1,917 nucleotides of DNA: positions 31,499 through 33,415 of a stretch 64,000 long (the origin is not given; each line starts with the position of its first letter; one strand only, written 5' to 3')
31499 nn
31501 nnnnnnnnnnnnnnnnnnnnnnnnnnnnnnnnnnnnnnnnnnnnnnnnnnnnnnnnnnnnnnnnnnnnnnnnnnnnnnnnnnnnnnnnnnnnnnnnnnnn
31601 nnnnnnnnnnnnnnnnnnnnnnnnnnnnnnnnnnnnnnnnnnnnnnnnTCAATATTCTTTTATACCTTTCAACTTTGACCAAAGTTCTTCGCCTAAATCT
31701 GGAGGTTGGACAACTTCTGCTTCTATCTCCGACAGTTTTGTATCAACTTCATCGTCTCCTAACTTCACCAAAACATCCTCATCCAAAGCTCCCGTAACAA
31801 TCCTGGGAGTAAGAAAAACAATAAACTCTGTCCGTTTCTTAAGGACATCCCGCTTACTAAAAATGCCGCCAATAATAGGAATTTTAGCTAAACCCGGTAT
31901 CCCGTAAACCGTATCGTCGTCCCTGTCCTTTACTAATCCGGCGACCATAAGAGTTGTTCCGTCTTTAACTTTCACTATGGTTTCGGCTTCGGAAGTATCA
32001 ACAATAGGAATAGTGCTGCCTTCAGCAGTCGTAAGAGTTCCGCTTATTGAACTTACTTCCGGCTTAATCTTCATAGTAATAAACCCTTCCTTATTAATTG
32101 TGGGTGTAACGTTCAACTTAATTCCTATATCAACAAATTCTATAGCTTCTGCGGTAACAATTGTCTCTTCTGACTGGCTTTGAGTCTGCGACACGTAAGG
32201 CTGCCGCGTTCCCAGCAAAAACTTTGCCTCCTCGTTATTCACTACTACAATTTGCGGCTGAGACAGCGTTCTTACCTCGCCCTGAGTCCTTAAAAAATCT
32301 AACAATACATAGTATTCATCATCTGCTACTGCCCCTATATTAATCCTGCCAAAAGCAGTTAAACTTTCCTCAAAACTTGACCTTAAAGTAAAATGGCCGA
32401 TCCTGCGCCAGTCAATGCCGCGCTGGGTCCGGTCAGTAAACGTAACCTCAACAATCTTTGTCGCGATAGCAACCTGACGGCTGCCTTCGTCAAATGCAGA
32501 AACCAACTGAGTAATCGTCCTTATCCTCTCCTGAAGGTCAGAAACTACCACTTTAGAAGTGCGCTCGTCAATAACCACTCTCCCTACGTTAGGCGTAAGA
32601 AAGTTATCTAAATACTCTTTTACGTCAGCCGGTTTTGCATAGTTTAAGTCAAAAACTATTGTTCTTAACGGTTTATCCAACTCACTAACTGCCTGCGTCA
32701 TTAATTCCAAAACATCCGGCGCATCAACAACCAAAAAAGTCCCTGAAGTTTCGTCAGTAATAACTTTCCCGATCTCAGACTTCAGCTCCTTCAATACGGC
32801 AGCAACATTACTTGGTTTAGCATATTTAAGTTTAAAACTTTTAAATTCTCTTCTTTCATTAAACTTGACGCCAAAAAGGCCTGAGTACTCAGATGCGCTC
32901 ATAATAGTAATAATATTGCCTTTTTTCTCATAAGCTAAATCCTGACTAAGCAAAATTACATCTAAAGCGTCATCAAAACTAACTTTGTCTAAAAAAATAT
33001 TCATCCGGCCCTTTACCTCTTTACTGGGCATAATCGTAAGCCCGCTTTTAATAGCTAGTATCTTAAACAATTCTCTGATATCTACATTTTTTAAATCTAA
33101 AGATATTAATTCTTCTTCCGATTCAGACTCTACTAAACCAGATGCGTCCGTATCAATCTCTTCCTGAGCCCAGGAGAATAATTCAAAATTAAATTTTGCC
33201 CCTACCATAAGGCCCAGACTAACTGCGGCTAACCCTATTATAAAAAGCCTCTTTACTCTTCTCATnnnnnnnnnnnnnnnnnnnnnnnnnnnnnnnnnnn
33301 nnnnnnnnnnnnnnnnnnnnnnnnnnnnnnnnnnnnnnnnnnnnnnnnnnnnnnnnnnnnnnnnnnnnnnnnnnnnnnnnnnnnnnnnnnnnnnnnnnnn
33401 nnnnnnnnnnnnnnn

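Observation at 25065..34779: Nine-gene secretin-centred module lacking pilins, GspE/F ATPase-platform genes and a prepilin peptidase, placed directly upstream of the giant genes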

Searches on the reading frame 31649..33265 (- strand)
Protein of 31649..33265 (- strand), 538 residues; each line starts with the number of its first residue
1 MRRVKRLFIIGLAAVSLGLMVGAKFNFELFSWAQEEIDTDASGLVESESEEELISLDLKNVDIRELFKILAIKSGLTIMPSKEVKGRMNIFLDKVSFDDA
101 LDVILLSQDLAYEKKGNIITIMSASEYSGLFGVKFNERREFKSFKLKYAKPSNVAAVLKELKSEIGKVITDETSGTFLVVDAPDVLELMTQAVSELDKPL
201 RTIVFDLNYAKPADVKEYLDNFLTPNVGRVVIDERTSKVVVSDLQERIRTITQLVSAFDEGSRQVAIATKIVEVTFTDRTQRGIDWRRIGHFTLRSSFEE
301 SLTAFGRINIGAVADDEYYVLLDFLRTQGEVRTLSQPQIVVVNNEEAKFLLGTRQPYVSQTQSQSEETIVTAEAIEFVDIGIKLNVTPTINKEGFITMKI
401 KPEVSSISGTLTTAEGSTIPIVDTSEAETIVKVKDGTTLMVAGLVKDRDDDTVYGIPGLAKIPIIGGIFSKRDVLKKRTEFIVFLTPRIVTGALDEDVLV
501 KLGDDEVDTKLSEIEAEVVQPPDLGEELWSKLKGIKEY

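Call 4: search_protein_families(library=pfam, proteins=[window:31649-33265:-], max_evalue=0.01)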
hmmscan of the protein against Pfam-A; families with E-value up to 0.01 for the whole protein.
window:31649-33265:- (538 aa): 4 families
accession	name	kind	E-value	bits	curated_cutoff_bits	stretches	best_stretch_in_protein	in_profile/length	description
PF00263.26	Secretin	-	3.2e-46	157.4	27.5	1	325-490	2-168/169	Bacterial type II and III secretion system protein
PF03958.22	Secretin_N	-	9.8e-26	90.2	28.2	2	203-264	2-69/69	Bacterial type II/III secretion system short domain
PF07660.19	STN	-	2.5e-07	30.8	28.4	1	80-123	6-51/52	Secretin and TonB N terminus short domain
PF21305.2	type_II_gspD_N0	-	0.0072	16.6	27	0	56-103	1-49/71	GspD-like, N0 domain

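Call 6: search_protein_families(library=ncbifam, proteins=[window:31649-33265:-], max_evalue=0.001)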
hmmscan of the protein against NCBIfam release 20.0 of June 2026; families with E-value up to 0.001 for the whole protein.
window:31649-33265:- (538 aa): 9 families
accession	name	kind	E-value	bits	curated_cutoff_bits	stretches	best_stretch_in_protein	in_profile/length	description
TIGR02515.1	IV_pilus_PilQ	subfamily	1.2e-65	222.1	284.35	3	322-490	265-427/428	type IV pilus secretin PilQ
TIGR02517.1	type_II_gspD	equivalog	1.2e-60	205.7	351.35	3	315-495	414-595/600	type II secretion system secretin GspD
NF010083.0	PRK13568.1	equivalog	9.9e-45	153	554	2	202-491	123-418/419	DNA uptake porin HofQ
TIGR02519.1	pilus_MshL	equivalog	3.4e-43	147.7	250.2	1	230-490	1-290/290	pilus (MSHA type) biogenesis protein MshL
TIGR02516.1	type_III_yscC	equivalog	9.2e-37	126.7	238.45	1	229-491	200-462/463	type III secretion system outer membrane ring subunit SctC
NF007851.2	PRK10560.1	exception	4.2e-32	111.4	598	2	199-491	116-410/412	DNA uptake porin HofQ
NF011873.0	PRK15346.1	equivalog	9.1e-22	77.4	524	1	231-473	239-477/499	EscC/YscC/HrcC family type III secretion system outer membrane ring protein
TIGR02520.1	pilus_B_mal_scr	equivalog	2.4e-18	66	287.65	1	214-487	223-511/513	PilN family type IVB pilus formation outer membrane protein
NF042912.1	Amuc_1098_fam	equivalog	4.1e-13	48.3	750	1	418-490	724-796/805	Amuc_1098 family type IV pilus outer membrane protein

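Call 62: search_solved_structures(query=window:31649-33265:-, max_evalue=1e-10)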
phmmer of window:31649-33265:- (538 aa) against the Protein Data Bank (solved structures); distinct sequences matched with E-value up to 1e-10: 21.
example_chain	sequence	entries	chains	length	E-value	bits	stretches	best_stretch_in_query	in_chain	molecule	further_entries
3jc8_Qa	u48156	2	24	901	8.9e-31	110.5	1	322-491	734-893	PilQ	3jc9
9x0w_A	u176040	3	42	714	1.2e-30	110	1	306-491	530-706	Fimbrial assembly protein PilQ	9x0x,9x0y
6ve2_A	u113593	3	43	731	1.3e-30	110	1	306-491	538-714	Fimbrial assembly protein PilQ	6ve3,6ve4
9sh1_A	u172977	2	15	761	4.6e-30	108.2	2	325-490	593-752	Type IV pilus biogenesis and competence protein PilQ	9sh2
4av2_A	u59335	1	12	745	7.1e-30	107.5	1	325-491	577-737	TYPE IV PILUS BIOGENESIS AND COMPETENCE PROTEIN PILQ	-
6w6m_A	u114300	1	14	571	2.8e-25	92.4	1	322-490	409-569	Type IV pilus secretin PilQ family protein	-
6i1x_A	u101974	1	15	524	7.5e-22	81.1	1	318-492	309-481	Type II secretion system protein D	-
5wq7_A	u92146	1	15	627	1.3e-20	77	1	281-503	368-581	Putative type II secretion system protein D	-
5wln_G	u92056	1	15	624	1.3e-19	73.7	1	313-492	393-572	Type II secretion system protein D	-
6i1y_A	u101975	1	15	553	9.4e-18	67.6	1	317-498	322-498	General secretion pathway protein GspD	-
6hcg_A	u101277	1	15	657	1.1e-17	67.3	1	293-491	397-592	Type II secretion system protein D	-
9k8v_A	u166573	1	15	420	1.6e-17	66.8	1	312-497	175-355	General secretion pathway protein D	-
5w68_A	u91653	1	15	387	2.6e-17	66.1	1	298-495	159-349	Putative type II secretion protein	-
5wq8_A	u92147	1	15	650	2.8e-17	66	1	312-497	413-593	Type II secretion system protein D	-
5zdh_A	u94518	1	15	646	3e-17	65.9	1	297-495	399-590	Type II secretion system protein D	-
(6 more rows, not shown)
